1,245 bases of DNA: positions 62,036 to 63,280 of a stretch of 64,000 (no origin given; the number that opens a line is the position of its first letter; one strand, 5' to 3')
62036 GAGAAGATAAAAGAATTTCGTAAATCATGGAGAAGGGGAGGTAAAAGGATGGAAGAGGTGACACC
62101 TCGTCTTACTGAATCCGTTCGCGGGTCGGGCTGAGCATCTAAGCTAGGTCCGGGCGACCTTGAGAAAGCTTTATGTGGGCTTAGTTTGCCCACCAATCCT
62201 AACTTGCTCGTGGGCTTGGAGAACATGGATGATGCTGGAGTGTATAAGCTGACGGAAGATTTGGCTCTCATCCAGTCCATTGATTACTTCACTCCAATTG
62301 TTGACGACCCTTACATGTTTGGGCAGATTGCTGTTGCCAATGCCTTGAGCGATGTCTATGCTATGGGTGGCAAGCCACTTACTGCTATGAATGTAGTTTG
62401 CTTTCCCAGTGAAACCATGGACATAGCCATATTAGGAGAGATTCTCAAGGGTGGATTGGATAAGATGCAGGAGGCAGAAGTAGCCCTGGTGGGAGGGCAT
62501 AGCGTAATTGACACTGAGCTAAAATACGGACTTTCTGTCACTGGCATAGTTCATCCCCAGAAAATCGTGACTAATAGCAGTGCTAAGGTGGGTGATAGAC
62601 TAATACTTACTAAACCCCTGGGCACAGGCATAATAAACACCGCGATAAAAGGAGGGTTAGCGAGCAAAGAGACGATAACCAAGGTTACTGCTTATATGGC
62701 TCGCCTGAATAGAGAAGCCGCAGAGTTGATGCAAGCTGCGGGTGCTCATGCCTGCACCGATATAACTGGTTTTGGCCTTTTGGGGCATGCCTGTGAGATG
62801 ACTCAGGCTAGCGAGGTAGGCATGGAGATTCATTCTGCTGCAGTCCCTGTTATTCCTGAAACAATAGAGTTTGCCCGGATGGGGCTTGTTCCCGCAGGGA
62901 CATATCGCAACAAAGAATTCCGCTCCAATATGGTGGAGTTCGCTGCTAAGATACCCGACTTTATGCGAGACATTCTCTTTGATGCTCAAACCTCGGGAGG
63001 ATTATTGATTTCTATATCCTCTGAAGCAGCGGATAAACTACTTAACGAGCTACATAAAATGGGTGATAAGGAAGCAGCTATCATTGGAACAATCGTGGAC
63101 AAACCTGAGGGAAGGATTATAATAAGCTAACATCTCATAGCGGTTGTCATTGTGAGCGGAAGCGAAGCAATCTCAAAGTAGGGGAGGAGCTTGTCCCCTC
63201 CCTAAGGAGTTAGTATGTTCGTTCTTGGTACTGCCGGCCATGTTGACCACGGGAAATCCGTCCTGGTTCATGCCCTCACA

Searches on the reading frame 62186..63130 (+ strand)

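Call 98: search_protein_families(library=pfam, proteins=[window:62186-63130:+], max_evalue=0.0001)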
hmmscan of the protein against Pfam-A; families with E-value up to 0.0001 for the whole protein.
window:62186-63130:+ (314 aa): 2 families
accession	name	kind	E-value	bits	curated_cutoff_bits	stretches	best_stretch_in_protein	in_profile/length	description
PF00586.29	AIRS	-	6.7e-27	94.6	24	1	15-122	2-112/112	AIR synthase related protein, N-terminal domain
PF02769.27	AIRS_C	-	4.2e-24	85.9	23.1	1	134-313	1-155/156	AIR synthase related protein, C-terminal domain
